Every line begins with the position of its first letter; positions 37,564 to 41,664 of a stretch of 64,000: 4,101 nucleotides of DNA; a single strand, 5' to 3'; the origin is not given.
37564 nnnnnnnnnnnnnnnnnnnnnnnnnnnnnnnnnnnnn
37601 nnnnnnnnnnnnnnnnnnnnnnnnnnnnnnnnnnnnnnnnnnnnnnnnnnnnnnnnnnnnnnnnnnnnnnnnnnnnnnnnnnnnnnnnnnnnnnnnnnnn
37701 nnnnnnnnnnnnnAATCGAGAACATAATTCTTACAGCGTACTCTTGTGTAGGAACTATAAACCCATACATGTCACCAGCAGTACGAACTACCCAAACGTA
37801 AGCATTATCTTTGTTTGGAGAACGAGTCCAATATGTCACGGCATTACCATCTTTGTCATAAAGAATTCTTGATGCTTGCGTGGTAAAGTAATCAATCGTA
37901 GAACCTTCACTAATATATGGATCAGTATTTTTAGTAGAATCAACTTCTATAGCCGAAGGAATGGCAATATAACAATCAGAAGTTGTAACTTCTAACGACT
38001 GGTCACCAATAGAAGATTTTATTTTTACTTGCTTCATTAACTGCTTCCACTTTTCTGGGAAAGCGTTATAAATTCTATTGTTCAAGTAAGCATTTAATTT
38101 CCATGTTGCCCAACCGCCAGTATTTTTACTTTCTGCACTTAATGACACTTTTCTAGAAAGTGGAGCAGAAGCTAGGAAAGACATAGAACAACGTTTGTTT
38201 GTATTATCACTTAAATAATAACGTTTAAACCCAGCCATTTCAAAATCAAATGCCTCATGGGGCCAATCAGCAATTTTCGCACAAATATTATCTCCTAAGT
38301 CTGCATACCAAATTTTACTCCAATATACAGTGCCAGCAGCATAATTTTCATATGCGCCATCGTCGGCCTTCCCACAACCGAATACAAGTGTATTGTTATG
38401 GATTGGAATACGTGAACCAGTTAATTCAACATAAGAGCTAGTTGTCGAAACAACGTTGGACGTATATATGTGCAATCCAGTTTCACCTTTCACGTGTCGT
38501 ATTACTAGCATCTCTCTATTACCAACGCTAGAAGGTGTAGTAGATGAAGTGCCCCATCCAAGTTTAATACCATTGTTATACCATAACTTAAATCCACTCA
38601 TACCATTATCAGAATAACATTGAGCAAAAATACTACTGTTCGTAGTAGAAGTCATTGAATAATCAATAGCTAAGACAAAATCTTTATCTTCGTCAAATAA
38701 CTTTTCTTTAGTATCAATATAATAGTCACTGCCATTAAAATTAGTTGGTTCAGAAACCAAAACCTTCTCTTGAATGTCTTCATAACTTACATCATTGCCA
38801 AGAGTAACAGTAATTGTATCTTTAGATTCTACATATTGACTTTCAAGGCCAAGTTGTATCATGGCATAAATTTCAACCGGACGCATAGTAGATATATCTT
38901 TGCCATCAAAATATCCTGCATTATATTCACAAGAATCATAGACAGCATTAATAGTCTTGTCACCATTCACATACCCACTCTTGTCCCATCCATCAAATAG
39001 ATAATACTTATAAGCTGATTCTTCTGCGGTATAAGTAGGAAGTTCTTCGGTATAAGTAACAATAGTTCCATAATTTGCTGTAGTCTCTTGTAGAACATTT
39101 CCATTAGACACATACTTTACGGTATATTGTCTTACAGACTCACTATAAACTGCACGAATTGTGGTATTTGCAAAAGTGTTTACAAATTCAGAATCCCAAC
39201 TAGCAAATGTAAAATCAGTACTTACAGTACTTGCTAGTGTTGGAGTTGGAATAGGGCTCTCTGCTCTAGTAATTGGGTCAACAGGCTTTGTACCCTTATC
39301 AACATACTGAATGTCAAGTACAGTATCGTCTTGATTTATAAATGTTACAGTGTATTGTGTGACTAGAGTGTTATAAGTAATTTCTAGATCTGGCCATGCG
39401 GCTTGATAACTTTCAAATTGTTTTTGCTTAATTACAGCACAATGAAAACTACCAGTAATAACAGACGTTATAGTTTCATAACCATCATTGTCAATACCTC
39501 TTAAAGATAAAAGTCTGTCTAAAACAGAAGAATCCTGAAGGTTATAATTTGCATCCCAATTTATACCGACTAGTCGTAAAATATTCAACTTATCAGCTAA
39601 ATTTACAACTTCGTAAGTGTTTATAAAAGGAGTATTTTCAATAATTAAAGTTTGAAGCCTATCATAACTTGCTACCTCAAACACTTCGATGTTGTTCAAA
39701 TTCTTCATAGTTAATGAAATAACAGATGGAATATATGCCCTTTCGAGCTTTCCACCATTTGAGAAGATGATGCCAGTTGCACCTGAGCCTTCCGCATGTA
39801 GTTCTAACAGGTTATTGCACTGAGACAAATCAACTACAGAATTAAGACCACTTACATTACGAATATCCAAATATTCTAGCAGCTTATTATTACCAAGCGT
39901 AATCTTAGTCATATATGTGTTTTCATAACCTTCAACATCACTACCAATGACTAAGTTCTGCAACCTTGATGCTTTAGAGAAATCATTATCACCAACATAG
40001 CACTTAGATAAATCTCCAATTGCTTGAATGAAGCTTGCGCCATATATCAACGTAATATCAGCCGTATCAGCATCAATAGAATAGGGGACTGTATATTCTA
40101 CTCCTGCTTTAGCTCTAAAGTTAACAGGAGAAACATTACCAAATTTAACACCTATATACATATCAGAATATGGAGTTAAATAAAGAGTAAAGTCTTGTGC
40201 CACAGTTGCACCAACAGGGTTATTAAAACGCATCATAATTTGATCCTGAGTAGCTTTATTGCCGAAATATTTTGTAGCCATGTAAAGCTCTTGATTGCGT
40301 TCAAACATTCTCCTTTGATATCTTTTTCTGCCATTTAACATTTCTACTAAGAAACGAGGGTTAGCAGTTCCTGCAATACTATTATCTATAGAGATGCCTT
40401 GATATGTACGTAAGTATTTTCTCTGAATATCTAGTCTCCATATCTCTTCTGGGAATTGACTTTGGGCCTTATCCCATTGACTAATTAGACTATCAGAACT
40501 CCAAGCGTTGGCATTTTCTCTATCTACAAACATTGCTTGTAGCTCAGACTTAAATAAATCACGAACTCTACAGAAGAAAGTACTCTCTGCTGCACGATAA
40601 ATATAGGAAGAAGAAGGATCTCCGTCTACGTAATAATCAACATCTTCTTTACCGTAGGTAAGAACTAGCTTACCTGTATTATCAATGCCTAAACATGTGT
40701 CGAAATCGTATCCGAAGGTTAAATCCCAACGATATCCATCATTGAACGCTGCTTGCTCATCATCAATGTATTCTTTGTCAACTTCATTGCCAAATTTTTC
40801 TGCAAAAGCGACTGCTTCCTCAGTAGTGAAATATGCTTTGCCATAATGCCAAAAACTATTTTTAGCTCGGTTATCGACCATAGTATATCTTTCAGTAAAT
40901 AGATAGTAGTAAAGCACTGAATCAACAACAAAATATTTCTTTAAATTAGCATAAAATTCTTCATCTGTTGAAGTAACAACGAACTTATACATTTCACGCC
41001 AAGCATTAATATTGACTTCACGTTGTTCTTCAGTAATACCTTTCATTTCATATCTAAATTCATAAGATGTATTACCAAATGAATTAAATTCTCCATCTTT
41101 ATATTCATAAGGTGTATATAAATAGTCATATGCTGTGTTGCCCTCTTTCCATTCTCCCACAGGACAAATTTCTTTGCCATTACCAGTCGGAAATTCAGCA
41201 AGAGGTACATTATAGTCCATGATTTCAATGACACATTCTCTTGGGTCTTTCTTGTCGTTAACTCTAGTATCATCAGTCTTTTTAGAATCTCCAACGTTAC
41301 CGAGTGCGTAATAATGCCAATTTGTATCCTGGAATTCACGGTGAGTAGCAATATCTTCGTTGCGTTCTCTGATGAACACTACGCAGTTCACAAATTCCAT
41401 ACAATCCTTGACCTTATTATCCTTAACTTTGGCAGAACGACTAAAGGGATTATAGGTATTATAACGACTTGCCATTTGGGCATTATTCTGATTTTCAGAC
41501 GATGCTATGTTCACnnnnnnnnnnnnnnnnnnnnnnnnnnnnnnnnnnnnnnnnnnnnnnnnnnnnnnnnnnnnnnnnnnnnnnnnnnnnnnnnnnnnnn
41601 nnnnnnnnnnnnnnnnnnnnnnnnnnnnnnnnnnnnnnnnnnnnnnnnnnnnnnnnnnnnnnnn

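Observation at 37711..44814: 2367-aa virion-associated giant with a CotH-like (atypical kinase) domain, LRRs, Flg_new repeats and a LamG lectin domain, encoded where a tape measure would be expected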

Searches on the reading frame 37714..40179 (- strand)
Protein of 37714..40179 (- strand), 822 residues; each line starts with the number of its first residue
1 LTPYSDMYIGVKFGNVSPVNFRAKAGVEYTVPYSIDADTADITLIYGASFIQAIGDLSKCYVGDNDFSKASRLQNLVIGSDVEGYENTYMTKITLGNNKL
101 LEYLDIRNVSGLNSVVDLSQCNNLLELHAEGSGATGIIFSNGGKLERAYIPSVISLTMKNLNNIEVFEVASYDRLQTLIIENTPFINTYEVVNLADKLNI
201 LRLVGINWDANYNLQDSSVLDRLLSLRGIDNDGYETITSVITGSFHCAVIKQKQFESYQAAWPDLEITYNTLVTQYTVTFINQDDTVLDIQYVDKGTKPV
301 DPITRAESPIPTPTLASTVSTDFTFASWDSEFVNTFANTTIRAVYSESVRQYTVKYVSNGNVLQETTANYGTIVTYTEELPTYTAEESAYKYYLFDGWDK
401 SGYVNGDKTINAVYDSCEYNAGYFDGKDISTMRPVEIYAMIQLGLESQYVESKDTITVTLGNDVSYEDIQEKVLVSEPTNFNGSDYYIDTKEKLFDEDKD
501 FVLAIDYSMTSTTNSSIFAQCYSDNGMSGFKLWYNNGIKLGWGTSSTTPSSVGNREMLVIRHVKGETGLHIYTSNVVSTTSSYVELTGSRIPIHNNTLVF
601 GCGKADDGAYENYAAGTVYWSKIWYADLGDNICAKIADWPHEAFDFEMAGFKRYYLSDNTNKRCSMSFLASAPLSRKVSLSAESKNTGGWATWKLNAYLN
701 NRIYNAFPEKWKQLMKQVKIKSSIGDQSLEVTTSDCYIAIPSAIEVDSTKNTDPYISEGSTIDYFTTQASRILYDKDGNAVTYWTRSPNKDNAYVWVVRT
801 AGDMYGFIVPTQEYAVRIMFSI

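Call 71: predict_structure(alignment_id=A3)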
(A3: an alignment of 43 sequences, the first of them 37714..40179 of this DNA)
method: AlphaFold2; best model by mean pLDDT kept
length: 822 residues; sequences in the alignment: 43
mean_pLDDT: 90.6   pTM: 0.63
mean pLDDT of the five models: 90.6, 89.1, 89.1, 88.4, 88.0
residues with pLDDT >= 90: 593; 70-90: 210; 50-70: 19; < 50: 0
segments of 3 or more residues with pLDDT < 50: none
pLDDT, mean of each block of 10 residues (from residue 1): 83 77 85 62 67 78 79 87 87 82 92 91 93 92 93 94 91 94 91 93 93 91 92 89 93 92 93 92 92 92 90 90 92 91 93 93 94 88 81 93 92 93 92 95 93 94 92 95 92 92 95 91 85 94 89 93 92 89 90 90 92 95 94 93 94 94 95 91 90 94 92 95 92 96 95 93 94 92 95 93 94 96 96
secondary structure, 60 per line:
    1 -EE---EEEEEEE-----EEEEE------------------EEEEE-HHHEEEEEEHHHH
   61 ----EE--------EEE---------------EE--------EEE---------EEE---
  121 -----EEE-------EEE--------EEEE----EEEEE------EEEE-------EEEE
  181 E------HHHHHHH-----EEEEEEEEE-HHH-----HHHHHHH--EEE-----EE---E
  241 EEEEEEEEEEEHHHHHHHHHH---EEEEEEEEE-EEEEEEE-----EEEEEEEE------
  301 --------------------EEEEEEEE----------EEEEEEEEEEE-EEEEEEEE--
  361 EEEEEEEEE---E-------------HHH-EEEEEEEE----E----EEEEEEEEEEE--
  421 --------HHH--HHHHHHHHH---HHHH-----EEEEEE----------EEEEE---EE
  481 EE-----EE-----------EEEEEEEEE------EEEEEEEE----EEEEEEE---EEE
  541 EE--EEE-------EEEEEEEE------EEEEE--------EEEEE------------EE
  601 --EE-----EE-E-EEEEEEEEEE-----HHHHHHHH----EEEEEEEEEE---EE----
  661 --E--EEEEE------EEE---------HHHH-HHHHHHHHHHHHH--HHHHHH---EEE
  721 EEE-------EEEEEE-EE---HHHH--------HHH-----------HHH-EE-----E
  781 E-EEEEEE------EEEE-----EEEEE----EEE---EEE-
elements in order (helices of 4 or more, strands of 3 or more residues): E7-13 E19-23 E42-46 E51-56 H57-60 E75-77 E103-105 E115-117 E126-128 E136-138 E147-150 E155-159 E166-169 E177-181 H188-194 E200-208 H218-224 E227-229 E240-251 H252-261 E265-273 E275-281 E287-294 E321-328 E339-349 E351-358 E361-369 E391-398 E408-418 H434-442 H446-449 E455-460 E471-475 E479-482 E501-509 E516-523 E528-534 E538-542 E545-547 E555-562 E569-573 E582-586 E615-624 H630-637 E642-651 E666-670 E677-679 H689-692 H694-706 H709-714 E718-723 E731-736 H743-746 E783-788 E795-798 E804-808 E813-815 E819-821

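Call 73: fold_search(model_id=the predicted structure, library=pdb)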
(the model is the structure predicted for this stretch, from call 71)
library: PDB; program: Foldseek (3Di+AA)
matches with E <= 10: 1168; with E <= 0.001: 157
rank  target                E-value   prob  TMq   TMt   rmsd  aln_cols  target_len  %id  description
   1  7pv9_A                2.5e-06  1.00  0.10  0.19  20.1       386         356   16  Listeria monocytogene InlB (internalin B) residues 36-392 (internalin domain and B-repeat) (released 2022-01-26)
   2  9qr4_C                3.4e-06  0.99  0.09  0.17  20.5       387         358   16  InlB392_T336Y: T336Y variant of Listeria monocytogenes InlB (internalin B) residues 36-392 (released 2025-12-03)
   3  6lvb_A                1.1e-05  1.00  0.15  0.16  18.9       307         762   12  Structure of Dimethylformamidase, tetramer (released 2020-06-03)
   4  6lvd_A                1.2e-05  1.00  0.16  0.18  19.9       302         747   13  Structure of Dimethylformamidase, tetramer, Y440A mutant (released 2020-06-03)
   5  5t7p_A                2.2e-05  1.00  0.13  0.38  10.4       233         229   11  Crystal structure of Pisum arvense lectin (PAL) complexed with X-Man (released 2017-08-09)
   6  5kxb_A                2.4e-05  1.00  0.14  0.40  11.0       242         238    9  Wisteria floribunda lectin in complex with GalNAc (released 2016-09-14)
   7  3uk9_B                2.7e-05  1.00  0.13  0.36  10.5       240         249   11  Galactose-specific lectin from Dolichos lablab (released 2012-11-14)
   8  5fra_B                2.8e-05  1.00  0.15  0.53   7.1       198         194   12  CBM40_CPF0721-6'SL (released 2016-07-20)
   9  5t7p_B                2.8e-05  1.00  0.13  0.38  10.1       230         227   11  Crystal structure of Pisum arvense lectin (PAL) complexed with X-Man (released 2017-08-09)
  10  1lu1_A                2.9e-05  1.00  0.14  0.37  10.2       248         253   10  THE STRUCTURE OF THE DOLICHOS BIFLORUS SEED LECTIN IN COMPLEX WITH THE FORSSMAN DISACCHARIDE (released 1998-12-09)
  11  1wd3_A                3.3e-05  0.99  0.14  0.22  17.0       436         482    8  Crystal structure of arabinofuranosidase (released 2004-09-14)
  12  2vw0                  4.0e-05  1.00  0.17  0.20  18.4       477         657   10  Crystal structure of the NanB sialidase from Streptococcus pneumoniae (released 2008-06-24)
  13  6sxs_AAA              4.2e-05  1.00  0.15  0.25  17.4       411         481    9  GH54 a-l-arabinofuranosidase soaked with cyclic sulfate inhibitor (released 2020-02-26)
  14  4xxa_A                4.4e-05  1.00  0.14  0.40  10.3       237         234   10  Crystal structure of a recombinant Vatairea macrocarpa seed lectin (released 2016-01-27)
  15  5kxd_A                4.4e-05  1.00  0.13  0.39  13.4       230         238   10  Wisteria floribunda lectin in complex with GalNAc(beta1-4)GlcNAc (LacdiNAc) at pH 6.5 (released 2016-09-14)
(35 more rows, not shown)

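Call 92: search_protein_families(library=pfam, alignment_id=A3, max_evalue=0.01)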
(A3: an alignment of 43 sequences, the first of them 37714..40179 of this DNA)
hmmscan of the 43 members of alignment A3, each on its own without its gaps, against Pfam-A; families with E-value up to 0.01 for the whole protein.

A. member 1, window:37714-40179:- (822 aa): 1 family
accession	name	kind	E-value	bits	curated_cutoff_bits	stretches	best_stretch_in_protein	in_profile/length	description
PF19789.6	DUF6273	-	4.1e-15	56.5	23.5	1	683-822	27-170/172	Domain of unknown function (DUF6273)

B. families by the number of members that match (of 43 scanned): 2 families
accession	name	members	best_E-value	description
PF19789.6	DUF6273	40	1e-15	Domain of unknown function (DUF6273)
PF24758.1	LRR_At5g56370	1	0.0006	FBD-associated F-box protein At5g56370, LRR repeats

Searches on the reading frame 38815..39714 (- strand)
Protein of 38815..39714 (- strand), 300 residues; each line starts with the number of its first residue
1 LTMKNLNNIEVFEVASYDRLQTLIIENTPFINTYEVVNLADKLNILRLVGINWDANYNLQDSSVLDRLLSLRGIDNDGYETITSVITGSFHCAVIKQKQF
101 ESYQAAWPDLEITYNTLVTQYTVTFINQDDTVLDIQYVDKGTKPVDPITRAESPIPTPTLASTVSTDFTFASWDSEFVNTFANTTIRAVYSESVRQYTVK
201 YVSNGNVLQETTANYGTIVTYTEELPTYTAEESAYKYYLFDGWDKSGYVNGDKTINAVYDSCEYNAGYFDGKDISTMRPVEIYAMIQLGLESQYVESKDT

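Call 6: search_protein_families(library=pfam, proteins=[window:38815-39714:-], max_evalue=10)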
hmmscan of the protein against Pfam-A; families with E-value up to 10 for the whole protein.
window:38815-39714:- (300 aa): 1 family
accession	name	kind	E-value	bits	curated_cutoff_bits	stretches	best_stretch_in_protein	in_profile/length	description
PF09479.16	Flg_new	-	0.35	11.5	27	1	197-246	1-41/65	Listeria-Bacteroides repeat domain (List_Bact_rpt)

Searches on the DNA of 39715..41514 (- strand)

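Call 16: search_rna_families(source=L001, start=8700, end=10300, threshold=evalue, max_evalue=1, show_alignments=1)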
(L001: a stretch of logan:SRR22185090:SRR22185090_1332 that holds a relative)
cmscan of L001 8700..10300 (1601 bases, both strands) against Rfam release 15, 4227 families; matches with E-value up to 1: 0.
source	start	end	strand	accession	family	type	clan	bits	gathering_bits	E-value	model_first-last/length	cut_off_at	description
